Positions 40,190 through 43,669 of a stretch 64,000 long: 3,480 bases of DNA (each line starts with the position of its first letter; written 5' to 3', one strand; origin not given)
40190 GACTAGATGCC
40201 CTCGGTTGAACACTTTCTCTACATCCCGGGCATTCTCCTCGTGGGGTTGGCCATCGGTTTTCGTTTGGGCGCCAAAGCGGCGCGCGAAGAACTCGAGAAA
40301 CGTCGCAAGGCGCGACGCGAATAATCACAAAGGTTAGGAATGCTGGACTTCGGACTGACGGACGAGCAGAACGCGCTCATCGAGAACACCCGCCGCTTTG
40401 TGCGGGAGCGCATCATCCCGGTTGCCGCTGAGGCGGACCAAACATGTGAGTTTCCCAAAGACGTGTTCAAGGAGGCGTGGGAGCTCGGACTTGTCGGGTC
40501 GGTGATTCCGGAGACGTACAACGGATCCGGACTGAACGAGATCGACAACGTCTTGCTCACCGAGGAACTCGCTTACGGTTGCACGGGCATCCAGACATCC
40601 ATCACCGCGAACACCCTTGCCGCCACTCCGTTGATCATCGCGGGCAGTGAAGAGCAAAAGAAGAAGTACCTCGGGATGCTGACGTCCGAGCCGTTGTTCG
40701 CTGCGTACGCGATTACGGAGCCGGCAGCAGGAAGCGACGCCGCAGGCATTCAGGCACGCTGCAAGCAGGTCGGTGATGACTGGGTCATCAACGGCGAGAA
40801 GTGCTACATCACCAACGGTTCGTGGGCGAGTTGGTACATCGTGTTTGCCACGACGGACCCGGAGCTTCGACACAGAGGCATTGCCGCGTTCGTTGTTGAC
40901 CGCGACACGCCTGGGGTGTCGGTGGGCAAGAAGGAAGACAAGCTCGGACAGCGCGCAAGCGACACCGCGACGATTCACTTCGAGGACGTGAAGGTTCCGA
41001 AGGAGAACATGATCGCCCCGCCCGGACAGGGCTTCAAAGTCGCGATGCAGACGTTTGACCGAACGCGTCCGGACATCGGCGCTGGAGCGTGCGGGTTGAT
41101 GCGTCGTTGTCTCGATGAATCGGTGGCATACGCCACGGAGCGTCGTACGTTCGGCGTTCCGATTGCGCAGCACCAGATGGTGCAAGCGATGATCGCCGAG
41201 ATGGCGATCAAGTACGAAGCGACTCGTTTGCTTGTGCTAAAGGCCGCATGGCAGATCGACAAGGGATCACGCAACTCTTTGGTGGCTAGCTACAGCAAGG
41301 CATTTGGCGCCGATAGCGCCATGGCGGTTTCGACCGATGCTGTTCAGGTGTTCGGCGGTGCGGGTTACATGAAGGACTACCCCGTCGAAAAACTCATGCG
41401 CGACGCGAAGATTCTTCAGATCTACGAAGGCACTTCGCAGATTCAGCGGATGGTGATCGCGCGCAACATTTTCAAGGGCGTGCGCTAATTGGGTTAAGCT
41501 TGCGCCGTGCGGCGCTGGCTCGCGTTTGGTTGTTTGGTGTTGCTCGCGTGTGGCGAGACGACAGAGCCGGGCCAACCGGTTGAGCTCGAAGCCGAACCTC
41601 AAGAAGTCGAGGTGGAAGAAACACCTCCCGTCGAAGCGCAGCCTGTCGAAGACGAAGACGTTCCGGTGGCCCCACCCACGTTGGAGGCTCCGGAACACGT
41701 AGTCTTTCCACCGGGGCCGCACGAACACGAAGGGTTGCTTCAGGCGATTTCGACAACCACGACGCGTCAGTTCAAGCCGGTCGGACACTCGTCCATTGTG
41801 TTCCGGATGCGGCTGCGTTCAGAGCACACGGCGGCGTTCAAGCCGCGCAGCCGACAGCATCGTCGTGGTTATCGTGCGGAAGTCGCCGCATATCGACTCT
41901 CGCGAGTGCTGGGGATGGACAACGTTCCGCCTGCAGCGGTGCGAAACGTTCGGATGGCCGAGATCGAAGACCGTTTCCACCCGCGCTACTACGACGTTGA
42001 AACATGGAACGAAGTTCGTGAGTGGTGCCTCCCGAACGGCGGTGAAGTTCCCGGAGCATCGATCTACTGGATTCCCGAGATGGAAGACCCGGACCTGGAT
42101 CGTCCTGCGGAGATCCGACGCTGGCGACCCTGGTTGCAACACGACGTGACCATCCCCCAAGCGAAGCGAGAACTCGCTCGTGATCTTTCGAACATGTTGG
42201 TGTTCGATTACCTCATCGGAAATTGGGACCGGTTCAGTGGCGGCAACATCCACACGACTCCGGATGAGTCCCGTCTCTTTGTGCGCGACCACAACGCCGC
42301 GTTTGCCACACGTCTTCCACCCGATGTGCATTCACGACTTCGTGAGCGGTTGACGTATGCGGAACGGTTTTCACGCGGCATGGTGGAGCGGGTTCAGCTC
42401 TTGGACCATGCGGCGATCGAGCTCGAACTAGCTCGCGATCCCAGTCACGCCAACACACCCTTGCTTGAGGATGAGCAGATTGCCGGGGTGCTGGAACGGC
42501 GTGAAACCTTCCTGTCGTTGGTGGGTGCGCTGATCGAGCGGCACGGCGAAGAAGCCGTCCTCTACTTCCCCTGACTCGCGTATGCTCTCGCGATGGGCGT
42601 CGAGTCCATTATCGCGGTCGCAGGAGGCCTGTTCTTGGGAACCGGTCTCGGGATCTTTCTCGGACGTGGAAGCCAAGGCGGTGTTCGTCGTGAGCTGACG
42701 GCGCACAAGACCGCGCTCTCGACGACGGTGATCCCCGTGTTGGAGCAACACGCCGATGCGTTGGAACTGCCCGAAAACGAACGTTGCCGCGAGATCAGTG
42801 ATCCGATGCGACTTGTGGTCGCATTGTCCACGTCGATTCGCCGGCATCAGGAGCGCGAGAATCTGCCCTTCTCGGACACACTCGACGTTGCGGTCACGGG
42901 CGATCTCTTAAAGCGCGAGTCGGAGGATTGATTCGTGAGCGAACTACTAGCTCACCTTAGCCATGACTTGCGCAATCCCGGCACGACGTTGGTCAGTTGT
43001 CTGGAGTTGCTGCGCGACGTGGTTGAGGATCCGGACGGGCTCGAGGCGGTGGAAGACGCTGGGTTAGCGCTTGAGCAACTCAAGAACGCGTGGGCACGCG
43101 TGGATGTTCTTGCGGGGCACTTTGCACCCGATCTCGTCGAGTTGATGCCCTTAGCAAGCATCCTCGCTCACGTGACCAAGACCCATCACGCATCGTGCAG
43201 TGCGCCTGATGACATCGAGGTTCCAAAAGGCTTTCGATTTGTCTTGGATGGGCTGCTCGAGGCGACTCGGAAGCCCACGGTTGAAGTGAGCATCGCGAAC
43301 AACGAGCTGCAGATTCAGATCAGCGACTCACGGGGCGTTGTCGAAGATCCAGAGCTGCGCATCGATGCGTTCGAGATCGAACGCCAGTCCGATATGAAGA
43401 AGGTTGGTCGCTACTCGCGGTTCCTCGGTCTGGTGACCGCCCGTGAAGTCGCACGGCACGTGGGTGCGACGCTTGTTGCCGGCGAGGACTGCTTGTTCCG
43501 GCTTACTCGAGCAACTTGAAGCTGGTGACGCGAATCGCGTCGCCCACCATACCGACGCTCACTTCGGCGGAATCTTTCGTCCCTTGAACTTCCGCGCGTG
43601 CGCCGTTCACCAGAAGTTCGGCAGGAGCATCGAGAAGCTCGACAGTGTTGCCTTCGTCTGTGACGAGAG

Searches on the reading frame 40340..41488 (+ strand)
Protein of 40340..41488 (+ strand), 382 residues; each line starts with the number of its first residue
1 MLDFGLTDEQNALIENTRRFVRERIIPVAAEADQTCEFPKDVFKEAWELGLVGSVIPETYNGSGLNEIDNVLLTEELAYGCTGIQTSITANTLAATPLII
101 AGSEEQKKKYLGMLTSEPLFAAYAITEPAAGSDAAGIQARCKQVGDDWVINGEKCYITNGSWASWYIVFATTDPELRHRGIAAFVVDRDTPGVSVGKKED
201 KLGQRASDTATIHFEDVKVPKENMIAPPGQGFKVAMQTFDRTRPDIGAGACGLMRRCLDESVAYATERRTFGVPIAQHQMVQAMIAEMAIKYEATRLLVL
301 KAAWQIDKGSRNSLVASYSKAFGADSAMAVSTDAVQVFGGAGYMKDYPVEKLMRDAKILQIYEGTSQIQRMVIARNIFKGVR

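Call 42: search_protein_families(library=pfam, proteins=[window:40340-41488:+], max_evalue=0.001)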
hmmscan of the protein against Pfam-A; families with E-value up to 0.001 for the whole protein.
window:40340-41488:+ (382 aa): 6 families
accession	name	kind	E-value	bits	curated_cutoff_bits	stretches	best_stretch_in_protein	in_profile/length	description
PF00441.29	Acyl-CoA_dh_1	-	1.8e-52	177.9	22.4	1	229-377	1-149/150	Acyl-CoA dehydrogenase, C-terminal domain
PF02771.21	Acyl-CoA_dh_N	-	1.2e-30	106.6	22.9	1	7-116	1-111/113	Acyl-CoA dehydrogenase, N-terminal domain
PF02770.24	Acyl-CoA_dh_M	-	3.3e-28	98.1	33.3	1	122-217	1-97/97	Acyl-CoA dehydrogenase, middle domain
PF08028.16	Acyl-CoA_dh_2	-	1.1e-18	68.2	22.7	1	246-366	3-133/134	Acyl-CoA dehydrogenase, C-terminal domain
PF22924.1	ACOX_C_alpha1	-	0.00034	20.9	27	1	263-375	50-166/169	Acyl-CoA oxidase, C-alpha1 domain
PF11794.13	HpaB_N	-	0.00039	20.5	35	0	105-224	127-268/270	4-hydroxyphenylacetate 3-hydroxylase N terminal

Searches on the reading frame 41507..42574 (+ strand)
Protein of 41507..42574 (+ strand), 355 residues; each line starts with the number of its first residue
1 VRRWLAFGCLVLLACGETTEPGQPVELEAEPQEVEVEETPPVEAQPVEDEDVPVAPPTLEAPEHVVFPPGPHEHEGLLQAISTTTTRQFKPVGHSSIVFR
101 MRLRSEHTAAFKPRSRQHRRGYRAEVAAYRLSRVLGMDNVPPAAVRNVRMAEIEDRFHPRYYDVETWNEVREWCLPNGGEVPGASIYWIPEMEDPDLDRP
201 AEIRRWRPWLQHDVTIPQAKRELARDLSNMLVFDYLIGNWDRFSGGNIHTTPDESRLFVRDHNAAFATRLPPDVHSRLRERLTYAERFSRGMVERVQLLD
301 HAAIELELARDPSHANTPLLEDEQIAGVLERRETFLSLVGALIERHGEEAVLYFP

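Call 42: search_protein_families(library=pfam, proteins=[window:41507-42574:+], max_evalue=0.001)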
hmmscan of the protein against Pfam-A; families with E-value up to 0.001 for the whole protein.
window:41507-42574:+ (355 aa): 1 family
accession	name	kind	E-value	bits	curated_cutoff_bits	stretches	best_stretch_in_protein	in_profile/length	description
PF20613.4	HipA_2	-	5.2e-05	23.1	27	1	215-269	96-155/240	HipA-like kinase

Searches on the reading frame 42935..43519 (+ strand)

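Call 42: search_protein_families(library=pfam, proteins=[window:42935-43519:+], max_evalue=0.001)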
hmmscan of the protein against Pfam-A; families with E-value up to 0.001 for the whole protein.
window:42935-43519:+ (194 aa): 1 family
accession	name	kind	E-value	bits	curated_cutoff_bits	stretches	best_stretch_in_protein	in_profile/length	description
PF00512.31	HisKA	-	1.6e-05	25.3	26.9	1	2-42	3-46/66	His Kinase A (phospho-acceptor) domain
